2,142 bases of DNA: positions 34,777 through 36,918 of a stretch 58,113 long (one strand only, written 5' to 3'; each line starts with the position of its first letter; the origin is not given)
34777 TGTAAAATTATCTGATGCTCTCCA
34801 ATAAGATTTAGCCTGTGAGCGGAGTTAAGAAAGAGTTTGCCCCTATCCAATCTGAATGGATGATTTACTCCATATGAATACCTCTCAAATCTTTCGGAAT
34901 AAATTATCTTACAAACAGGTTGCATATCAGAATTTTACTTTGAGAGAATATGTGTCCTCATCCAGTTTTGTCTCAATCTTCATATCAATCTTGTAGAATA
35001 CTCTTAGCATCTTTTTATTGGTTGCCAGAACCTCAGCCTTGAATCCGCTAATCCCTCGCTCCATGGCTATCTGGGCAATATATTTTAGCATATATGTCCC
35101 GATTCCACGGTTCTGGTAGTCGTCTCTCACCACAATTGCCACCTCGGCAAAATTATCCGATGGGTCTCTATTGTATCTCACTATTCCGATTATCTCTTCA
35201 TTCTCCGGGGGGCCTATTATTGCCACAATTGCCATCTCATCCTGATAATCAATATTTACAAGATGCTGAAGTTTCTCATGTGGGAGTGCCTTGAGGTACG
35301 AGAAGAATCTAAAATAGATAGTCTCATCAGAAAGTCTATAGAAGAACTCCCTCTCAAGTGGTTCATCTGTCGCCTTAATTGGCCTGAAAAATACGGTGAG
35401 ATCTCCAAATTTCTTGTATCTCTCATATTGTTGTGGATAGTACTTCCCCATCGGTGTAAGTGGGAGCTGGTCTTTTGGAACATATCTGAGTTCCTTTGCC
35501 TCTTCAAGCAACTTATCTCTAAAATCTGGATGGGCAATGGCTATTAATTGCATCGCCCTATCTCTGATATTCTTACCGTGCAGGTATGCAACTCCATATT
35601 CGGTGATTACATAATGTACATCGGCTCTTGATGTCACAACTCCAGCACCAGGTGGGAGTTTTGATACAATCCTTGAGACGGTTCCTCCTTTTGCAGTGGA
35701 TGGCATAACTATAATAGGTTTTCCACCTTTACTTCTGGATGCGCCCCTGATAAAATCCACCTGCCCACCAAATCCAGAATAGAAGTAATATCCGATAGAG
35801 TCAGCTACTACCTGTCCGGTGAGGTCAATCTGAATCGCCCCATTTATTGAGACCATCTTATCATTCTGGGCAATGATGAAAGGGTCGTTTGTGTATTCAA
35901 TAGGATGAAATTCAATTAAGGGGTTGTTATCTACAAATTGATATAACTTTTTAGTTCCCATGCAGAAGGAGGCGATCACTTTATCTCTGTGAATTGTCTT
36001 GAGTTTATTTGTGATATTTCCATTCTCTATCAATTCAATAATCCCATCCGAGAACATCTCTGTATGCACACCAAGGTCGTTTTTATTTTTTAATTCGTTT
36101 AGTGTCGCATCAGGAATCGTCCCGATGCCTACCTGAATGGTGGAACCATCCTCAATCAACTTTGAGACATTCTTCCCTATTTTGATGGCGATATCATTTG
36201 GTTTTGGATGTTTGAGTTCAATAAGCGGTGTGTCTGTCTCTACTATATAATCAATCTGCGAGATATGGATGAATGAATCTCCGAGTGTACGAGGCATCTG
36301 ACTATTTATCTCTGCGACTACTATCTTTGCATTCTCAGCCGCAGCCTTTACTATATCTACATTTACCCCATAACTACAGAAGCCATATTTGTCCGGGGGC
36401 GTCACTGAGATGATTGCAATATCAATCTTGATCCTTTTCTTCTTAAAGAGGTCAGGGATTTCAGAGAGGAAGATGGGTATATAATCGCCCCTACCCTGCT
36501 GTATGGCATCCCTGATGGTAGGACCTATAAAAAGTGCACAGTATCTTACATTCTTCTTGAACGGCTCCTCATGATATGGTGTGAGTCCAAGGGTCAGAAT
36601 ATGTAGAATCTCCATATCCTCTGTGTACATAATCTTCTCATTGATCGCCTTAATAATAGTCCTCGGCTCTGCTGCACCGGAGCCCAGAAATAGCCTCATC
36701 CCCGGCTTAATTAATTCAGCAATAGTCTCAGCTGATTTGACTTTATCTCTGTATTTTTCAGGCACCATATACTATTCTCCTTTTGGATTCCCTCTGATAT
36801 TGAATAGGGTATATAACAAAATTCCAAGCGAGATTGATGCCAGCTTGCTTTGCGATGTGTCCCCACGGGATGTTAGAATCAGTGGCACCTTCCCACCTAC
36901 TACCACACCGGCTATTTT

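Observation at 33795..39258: Compact operon joining acyl-CoA formation, a Pat-like GNAT acyltransferase and an HDAC-type deacylase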

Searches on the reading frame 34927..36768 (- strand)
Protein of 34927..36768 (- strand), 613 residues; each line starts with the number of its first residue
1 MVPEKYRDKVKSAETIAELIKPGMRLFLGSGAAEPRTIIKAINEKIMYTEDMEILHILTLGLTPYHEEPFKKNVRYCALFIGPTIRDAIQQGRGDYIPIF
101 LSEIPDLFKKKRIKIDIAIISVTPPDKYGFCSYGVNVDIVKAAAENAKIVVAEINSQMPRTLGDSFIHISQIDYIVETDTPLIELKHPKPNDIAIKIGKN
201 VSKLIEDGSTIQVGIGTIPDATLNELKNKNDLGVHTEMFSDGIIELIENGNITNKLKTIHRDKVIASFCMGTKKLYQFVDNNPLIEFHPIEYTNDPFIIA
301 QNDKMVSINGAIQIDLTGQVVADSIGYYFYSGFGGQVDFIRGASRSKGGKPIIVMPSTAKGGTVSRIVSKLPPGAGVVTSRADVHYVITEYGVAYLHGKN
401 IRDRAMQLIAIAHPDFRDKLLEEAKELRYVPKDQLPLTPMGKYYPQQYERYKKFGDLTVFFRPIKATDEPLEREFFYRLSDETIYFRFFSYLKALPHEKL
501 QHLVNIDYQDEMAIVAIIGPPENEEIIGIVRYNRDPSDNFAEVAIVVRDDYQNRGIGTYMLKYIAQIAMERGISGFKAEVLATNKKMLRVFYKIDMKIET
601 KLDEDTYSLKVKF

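Call 3: search_protein_families(library=pfam, proteins=[window:34927-36768:-], max_evalue=0.01)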
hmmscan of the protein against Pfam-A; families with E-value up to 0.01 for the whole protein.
window:34927-36768:- (613 aa): 8 families
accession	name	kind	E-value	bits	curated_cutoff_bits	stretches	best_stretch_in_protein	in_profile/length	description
PF13336.12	AcetylCoA_hyd_C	-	3.1e-68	229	23.7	1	271-424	1-154/154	Acetyl-CoA hydrolase/transferase C-terminal domain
PF02550.21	AcetylCoA_hydro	-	2.2e-33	116.4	24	1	4-180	3-194/198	Acetyl-CoA hydrolase/transferase N-terminal domain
PF00583.31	Acetyltransf_1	-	6.7e-12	46.2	20.7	1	505-593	24-113/116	Acetyltransferase (GNAT) family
PF13302.13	Acetyltransf_3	-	9.8e-09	36.5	25.4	1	460-597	3-138/138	Acetyltransferase (GNAT) domain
PF00455.28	DeoRC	-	3.7e-08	33.9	31.8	1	196-240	8-52/160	DeoR C terminal sensor domain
PF13508.13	Acetyltransf_7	-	1.8e-07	31.9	27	1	523-593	11-78/84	Acetyltransferase (GNAT) domain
PF01144.29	CoA_trans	-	0.00031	20.6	23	0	197-256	4-69/217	Coenzyme A transferase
PF13420.13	Acetyltransf_4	-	0.00057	20.4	24.3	1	522-591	56-129/155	Acetyltransferase (GNAT) domain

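Call 4: search_protein_families(library=ncbifam, proteins=[window:34927-36768:-], max_evalue=0.01)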
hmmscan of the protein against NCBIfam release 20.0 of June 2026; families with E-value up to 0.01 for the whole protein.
window:34927-36768:- (613 aa): 12 families
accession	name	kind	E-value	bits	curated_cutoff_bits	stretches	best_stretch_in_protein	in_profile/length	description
TIGR03948.1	butyr_acet_CoA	equivalog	2.3e-91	306.8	674.8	1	4-428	4-438/445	butyryl-CoA:acetate CoA-transferase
TIGR03458.1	YgfH_subfam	subfamily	1.6e-35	122.7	658.7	2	203-423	247-458/489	succinate CoA transferase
NF053666.1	BtrAceCoATfers1341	equivalog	7.4e-30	104.3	740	1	170-423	203-458/492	butyryl-CoA:acetate CoA transferase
NF053853.1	ScActCoATferScpC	equivalog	7.8e-30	104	500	2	203-422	251-461/493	succinyl-CoA:acetate CoA-transferase ScpC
NF058543.1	ActPatMycb56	equivalog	3.6e-22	78.6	460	1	458-594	138-272/317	acetyltransferase Pat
TIGR02428.1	pcaJ_scoB_fam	subfamily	7.2e-06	25.5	243.55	1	306-397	97-179/207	3-oxoacid CoA-transferase subunit B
NF033150.1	AAC_6p_A49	exception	7.8e-06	25.7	410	1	504-576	42-113/184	aminoglycoside 6'-N-acetyltransferase AacA49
TIGR01575.1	rimI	equivalog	0.00012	22.2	86.4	1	523-599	40-115/132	ribosomal protein S18-alanine N-acetyltransferase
NF033078.2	AAC_6p_Ia_fam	equivalog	0.00049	20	265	1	519-585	55-118/181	AAC(6')-Ia family aminoglycoside 6'-N-acetyltransferase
NF040755.1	AgaR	equivalog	0.00098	18.3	260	0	182-238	70-126/256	transcriptional repressor AgaR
NF008154.0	PRK10906.1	equivalog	0.0038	16.6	331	0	195-237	79-121/252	DeoR/GlpR family transcriptional regulator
NF007025.1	PRK09491.1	equivalog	0.005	16.8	173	1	543-596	66-119/145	ribosomal protein S18-alanine N-acetyltransferase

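Call 5: find_homologous_proteins(query=window:34927-36768:-, max_evalue=1e-10)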
Query window:34927-36768:- (613 aa): 8000 proteins with E <= 1e-10 among 8000 candidates; the best 120 are listed.
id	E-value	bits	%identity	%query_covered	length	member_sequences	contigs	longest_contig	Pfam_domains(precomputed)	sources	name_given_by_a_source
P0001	0.0e+0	1312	94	100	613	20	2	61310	PF13336.13,PF00455.29,PF13302.14,PF13508.14,PF02550.22,PF00583.32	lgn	-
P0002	0.0e+0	1254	89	100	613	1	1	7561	PF13336.13,PF13420.14,PF00455.29,PF13302.14,PF13508.14,PF02550.22,PF00583.32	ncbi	-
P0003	0.0e+0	1253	86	100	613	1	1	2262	PF13336.13,PF00455.29,PF13302.14,PF13508.14,PF02550.22,PF00583.32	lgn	-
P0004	0.0e+0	1066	73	99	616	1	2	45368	PF13336.13,PF13420.14,PF13302.14,PF02550.22,PF00583.32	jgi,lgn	jgi:acyl-CoA hydrolase/GNAT superfamily N-acetyltransferase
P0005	0.0e+0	1026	70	99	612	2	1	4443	PF13336.13,PF00455.29,PF13302.14,PF02550.22,PF00583.32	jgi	-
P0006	0.0e+0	1018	71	99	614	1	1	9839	PF13336.13,PF00455.29,PF13302.14,PF02550.22,PF00583.32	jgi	jgi:acyl-CoA hydrolase/GNAT superfamily N-acetyltransferase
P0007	9.2e-272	921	64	100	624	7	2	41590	PF13336.13,PF13420.14,PF13302.14,PF13508.14,PF02550.22,PF00583.32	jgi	-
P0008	4.1e-264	896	62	100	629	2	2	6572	PF13336.13,PF13302.14,PF02550.22,PF00583.32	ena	-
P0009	3.0e-262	890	65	96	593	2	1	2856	PF13336.13,PF13420.14,PF13302.14,PF13508.14,PF02550.22,PF00583.32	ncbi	ncbi:4-hydroxybutyrate CoA-transferase, partial [bacterium]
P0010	2.3e-261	887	61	100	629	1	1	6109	PF13336.13,PF13302.14,PF13508.14,PF02550.22,PF00583.32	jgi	jgi:acyl-CoA hydrolase/GNAT superfamily N-acetyltransferase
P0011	1.2e-259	881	60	100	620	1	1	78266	PF13336.13,PF02550.22,PF00583.32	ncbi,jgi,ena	-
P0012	9.5e-259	878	61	100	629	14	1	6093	PF13336.13,PF13302.14,PF13508.14,PF02550.22,PF00583.32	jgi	jgi:acyl-CoA hydrolase/GNAT superfamily N-acetyltransferase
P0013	3.2e-258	876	61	99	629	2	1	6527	PF13336.13,PF13420.14,PF13302.14,PF13508.14,PF02550.22,PF00583.32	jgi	jgi:acyl-CoA hydrolase/GNAT superfamily N-acetyltransferase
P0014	7.0e-258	875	60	100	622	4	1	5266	PF13336.13,PF13302.14,PF13508.14,PF02550.22,PF00583.32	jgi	-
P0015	1.6e-257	874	61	100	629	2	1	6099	PF13336.13,PF13302.14,PF13508.14,PF02550.22,PF00583.32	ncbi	-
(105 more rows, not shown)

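Call 9: find_related_loci(query=A1, collection=genome_contigs, flank=10000)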
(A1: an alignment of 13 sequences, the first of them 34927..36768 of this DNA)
Query A1 (613 aa) in genome_contigs; peptide patterns used: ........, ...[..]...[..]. (x = any residue, [..] = any of these).
600 stretches matched a pattern (row limit reached: there are more); 600 encode a relative of the query (tblastn E <= 1e-3); the best 80 are kept; 80 distinct loci.
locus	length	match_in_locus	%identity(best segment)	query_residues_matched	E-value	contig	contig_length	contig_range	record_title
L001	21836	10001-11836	59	2-613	0e+0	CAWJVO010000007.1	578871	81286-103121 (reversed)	MAG: uncultured bacterium isolate MFD04716.bin.3.15 genome assembly, contig: contig_25594, whole genome shotgun sequence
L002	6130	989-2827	57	5-613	0e+0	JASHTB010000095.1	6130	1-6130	MAG: Thermoplasmata archaeon isolate JOPF142 JOPF_A102_contig_97376, whole genome shotgun sequence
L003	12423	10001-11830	56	4-613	0e+0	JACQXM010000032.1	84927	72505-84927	MAG: Planctomycetota bacterium isolate NC_groundwater_1515_Pr4_B-0.1um_67_4 SR1-18-B1_scaffold_235790, whole genome shot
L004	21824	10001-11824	55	6-613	0e+0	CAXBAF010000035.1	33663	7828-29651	MAG TPA_asm: uncultured Phycisphaerales bacterium isolate ERR594396_binner123_Refined_16 genome assembly, contig: ERZ277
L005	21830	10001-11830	56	4-613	0e+0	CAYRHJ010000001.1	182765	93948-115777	MAG TPA_asm: uncultured Phycisphaeraceae bacterium isolate binchicken_co31_456 genome assembly, contig: k141_3725901, wh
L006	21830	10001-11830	55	4-613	0e+0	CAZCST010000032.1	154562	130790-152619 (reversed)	MAG TPA_asm: uncultured Phycisphaera sp. isolate binchicken_co200_315 genome assembly, contig: k141_1447356, whole genom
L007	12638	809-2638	54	4-613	0e+0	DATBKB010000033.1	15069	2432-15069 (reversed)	MAG TPA_asm: Candidatus Limnocylindrales bacterium isolate SMAG_U3935 k141_3993481, whole genome shotgun sequence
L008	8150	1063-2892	53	4-613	0e+0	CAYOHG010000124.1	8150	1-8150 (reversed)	MAG TPA_asm: uncultured Planctomycetales bacterium isolate binchicken_co58_94 genome assembly, contig: NODE_6890_length_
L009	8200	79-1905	54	4-613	0e+0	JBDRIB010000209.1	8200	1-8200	MAG: Planctomycetota bacterium isolate MEGAHIT-group-1.56 k141_11958104, whole genome shotgun sequence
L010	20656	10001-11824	53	4-611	0e+0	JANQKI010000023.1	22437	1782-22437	MAG: Opitutaceae bacterium isolate PL25a_bin.151 k99_544167, whole genome shotgun sequence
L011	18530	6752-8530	53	20-613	0e+0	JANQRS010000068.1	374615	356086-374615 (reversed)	MAG: Calditrichia bacterium isolate IP29b_bin.73 k99_3382563, whole genome shotgun sequence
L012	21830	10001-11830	54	4-613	0e+0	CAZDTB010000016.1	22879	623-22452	MAG TPA_asm: uncultured Planctomycetales bacterium isolate SRP214966_co2_72 genome assembly, contig: NODE_3019_length_22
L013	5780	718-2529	54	4-607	0e+0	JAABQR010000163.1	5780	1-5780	MAG: Methanobacteriota archaeon isolate S06.Bin063 Scaffold_56, whole genome shotgun sequence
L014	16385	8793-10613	54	6-613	0e+0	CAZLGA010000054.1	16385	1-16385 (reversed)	MAG TPA_asm: uncultured bacterium isolate binchicken_co40_5 genome assembly, contig: NODE_1956_length_16385_cov_22.70263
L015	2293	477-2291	52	4-607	0e+0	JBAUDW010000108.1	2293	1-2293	MAG: Phycisphaerae bacterium isolate MFD12939_ilm_asm_bin30 k127_482753, whole genome shotgun sequence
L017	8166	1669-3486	49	4-610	0e+0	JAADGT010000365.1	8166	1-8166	MAG: Deltaproteobacteria bacterium isolate M_MetaBat.128 contig-127_15594, whole genome shotgun sequence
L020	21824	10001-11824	51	4-610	0e+0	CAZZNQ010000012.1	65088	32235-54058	MAG TPA_asm: uncultured candidatus Brocadiaceae bacterium isolate SRP141376_co2_394 genome assembly, contig: NODE_1133_l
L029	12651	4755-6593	49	4-613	0e+0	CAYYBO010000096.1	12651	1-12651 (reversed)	MAG TPA_asm: uncultured Planctomycetaceae bacterium isolate binchicken_co26_193 genome assembly, contig: NODE_6301_lengt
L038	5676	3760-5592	49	4-613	0e+0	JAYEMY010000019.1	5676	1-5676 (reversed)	MAG: Thermodesulfobacteriota bacterium isolate MAG069 MAG069_19, whole genome shotgun sequence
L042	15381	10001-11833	49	4-613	0e+0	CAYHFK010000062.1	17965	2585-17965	MAG TPA_asm: uncultured Bifidobacterium sp. isolate ERP119702_co2_223 genome assembly, contig: NODE_1742_length_17965_co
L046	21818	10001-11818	51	5-609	0e+0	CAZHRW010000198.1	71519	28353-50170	MAG TPA_asm: uncultured Planctomycetales bacterium isolate SRP067234_co1_288 genome assembly, contig: k99_837536, whole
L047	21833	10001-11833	48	4-613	0e+0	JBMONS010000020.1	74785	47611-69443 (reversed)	MAG: Thermodesulfobacteriota bacterium isolate Betzabe_MAG082 MAG082_20, whole genome shotgun sequence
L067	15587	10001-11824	45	4-613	3e-177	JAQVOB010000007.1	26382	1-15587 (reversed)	MAG: Candidatus Methanomethylophilaceae archaeon isolate STF1_170 NODE_4176_length_26382_cov_6.368387_Sandtown_F1, whole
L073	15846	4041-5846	44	4-607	4e-173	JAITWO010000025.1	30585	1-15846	MAG: Methanomassiliicoccaceae archaeon isolate Xx448_bin23 k119_336339, whole genome shotgun sequence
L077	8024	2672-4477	42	4-607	6e-169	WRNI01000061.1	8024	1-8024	MAG: Methanomassiliicoccaceae archaeon isolate Th196P4bin34 JGI24702J35022_10004762, whole genome shotgun sequence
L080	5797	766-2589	42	4-610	1e-165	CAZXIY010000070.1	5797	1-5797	MAG TPA_asm: uncultured Methanomassiliicoccales archaeon isolate binchicken_co154_733 genome assembly, contig: NODE_3080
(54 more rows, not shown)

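Call 10: search_solved_structures(query=window:34927-36768:-, max_evalue=0.001, show_alignments=2)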
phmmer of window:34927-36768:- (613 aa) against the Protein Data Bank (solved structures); distinct sequences matched with E-value up to 0.001: 30.
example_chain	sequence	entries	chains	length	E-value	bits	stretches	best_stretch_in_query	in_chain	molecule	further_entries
9vag_F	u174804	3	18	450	6.8e-151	506.9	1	5-432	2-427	4-hydroxybutyrate coenzyme A transferase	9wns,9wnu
3eh7_A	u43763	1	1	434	1.9e-134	452.6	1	5-423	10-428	4-hydroxybutyrate CoA-transferase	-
3d3u_A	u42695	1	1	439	1.8e-124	419.7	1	4-425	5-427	4-hydroxybutyrate CoA-transferase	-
3gk7_A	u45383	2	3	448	7.8e-121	407.7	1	6-424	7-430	4-Hydroxybutyrate CoA-transferase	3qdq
2oas_A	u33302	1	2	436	2.7e-120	405.9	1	13-426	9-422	4-hydroxybutyrate coenzyme A transferase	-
4n8h_A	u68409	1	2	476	5.5e-88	299.2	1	6-428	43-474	4-hydroxybutyrate coenzyme A transferase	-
4n8j_A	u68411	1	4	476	1.2e-87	298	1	6-428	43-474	Putative 4-hydroxybutyrate coenzyme A transferase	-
4n8i_A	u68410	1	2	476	1.3e-87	298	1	6-428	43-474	4-hydroxybutyrate coenzyme A transferase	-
3qli_A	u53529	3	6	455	1.5e-87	297.8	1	6-428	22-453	Coenzyme A transferase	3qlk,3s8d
4n8l_A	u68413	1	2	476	4.5e-87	296.2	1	6-428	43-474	Putative 4-hydroxybutyrate coenzyme A transferase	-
4n8k_A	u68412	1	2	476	1.2e-86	294.8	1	6-428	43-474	Putative 4-hydroxybutyrate coenzyme A transferase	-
9isq_A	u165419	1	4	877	1.2e-22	83.4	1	443-609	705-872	Protein acetyltransferase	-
9it0_A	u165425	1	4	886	1.2e-22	83.4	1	443-609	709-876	Protein acetyltransferase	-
4nxy_A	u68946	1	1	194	2.4e-18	69.2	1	444-593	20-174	Acyl-CoA synthetase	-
2nvv_A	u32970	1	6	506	4e-18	68.5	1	202-426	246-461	Acetyl-CoA hydrolase/transferase family protein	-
4u5y_A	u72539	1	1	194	4.4e-18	68.3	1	444-593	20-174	Acyl-CoA synthetase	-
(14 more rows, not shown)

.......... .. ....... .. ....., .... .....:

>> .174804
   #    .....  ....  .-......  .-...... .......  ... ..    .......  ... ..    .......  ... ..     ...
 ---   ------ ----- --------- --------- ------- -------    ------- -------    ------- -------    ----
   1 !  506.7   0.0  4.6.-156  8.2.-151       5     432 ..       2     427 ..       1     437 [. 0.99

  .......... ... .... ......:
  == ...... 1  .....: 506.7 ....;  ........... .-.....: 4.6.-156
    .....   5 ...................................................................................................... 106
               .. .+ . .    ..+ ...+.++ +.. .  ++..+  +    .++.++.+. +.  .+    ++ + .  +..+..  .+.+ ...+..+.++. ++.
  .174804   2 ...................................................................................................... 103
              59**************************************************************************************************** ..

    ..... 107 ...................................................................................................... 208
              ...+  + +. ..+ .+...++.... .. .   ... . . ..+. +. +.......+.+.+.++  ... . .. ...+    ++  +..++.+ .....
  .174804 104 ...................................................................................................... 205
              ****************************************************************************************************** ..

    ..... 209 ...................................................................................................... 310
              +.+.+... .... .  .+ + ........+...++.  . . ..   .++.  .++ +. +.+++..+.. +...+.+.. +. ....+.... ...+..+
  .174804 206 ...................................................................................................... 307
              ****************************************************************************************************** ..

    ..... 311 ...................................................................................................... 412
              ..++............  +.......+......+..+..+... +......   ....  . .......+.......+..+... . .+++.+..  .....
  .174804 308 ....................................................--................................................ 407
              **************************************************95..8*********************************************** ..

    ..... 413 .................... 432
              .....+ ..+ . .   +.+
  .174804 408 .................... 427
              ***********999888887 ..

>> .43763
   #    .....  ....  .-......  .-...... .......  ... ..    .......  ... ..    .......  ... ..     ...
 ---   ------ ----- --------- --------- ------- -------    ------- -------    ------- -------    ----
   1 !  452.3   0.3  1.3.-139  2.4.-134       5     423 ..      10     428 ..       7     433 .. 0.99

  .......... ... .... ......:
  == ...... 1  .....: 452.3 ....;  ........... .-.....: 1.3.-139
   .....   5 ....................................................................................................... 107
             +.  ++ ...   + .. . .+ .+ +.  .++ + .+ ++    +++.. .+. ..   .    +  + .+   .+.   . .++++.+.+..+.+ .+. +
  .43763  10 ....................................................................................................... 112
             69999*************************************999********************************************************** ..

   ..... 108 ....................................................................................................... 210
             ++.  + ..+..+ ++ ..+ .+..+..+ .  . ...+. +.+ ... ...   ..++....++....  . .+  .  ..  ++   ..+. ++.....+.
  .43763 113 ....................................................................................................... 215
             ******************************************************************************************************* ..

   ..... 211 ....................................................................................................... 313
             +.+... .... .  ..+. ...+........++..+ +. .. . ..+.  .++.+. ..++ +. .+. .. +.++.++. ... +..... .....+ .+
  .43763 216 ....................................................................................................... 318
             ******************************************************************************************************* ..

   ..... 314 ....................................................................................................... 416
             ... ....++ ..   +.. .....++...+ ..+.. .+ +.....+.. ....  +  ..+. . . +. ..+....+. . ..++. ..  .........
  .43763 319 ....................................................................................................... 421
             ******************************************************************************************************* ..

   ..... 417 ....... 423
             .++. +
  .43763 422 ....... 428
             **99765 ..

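Call 17: find_encoding_contigs(protein=P0001, flank=10000, max_places=3)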
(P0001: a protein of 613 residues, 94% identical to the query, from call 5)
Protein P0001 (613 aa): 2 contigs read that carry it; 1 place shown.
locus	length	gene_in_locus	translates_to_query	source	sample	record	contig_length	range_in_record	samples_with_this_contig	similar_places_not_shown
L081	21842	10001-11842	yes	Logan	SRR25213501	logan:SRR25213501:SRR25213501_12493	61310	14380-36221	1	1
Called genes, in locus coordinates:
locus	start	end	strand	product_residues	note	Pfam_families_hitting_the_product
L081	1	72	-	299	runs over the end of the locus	PF04055:Radical_SAM, PF16199:Radical_SAM_C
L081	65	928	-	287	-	PF01261:AP_endonuc_2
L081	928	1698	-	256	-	-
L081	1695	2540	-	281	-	PF04055:Radical_SAM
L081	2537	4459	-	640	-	-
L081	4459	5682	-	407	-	-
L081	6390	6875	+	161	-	PF03259:Robl_LC7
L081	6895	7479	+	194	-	PF00025:Arf (weak)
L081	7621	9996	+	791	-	PF00871:Acetate_kinase (weak), PF01515:PTA_PTB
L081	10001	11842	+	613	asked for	PF00455:DeoRC (faint), PF02550:AcetylCoA_hydro, PF13336:AcetylCoA_hyd_C, PF13302:Acetyltransf_3, PF00583:Acetyltransf_1, PF13508:Acetyltransf_7 (weak)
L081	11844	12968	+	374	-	PF00850:Hist_deacetyl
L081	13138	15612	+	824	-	-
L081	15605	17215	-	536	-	PF07690:MFS_1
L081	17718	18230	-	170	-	-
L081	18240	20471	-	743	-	-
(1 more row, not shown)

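Call 50: search_protein_families(library=pfam, alignment_id=A4, max_evalue=0.00001)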
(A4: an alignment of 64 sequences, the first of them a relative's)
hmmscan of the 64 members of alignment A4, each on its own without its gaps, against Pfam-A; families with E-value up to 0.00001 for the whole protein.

A. member 1, L001:11835-13004:+ (389 aa): 1 family
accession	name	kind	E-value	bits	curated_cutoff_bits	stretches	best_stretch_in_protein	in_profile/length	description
PF00850.24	Hist_deacetyl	-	1.8e-79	267.7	27.9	1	33-324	1-297/298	Histone deacetylase domain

B. families by the number of members that match (of 64 scanned): 63 families (the first 25 are shown)
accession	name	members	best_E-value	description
PF00850.24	Hist_deacetyl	5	6.2e-84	Histone deacetylase domain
PF14697.11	Fer4_21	5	5.8e-11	4Fe-4S dicluster domain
PF12837.12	Fer4_6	5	4.2e-10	4Fe-4S binding domain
PF00037.32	Fer4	5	8.2e-10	4Fe-4S binding domain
PF12838.12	Fer4_7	5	1.1e-09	4Fe-4S dicluster domain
PF00501.34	AMP-binding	4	1.9e-85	AMP-binding enzyme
PF13193.12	AMP-binding_C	4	2.1e-27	AMP-binding enzyme C-terminal domain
PF00730.31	HhH-GPD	4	3.7e-15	HhH-GPD superfamily base excision DNA repair protein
PF12797.12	Fer4_2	4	3.3e-09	4Fe-4S binding domain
PF13237.11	Fer4_10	4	6e-08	4Fe-4S dicluster domain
PF13607.11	Succ_CoA_lig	3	6e-57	Succinyl-CoA ligase like flavodoxin domain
PF13380.12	CoA_binding_2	3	3e-24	CoA binding domain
PF00072.30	Response_reg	3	1e-22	Response regulator receiver domain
PF02629.25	CoA_binding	3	3.7e-16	CoA binding domain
PF06941.18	NT5C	3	1.6e-13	5' nucleotidase, deoxy (Pyrimidine), cytosolic type C protein (NT5C)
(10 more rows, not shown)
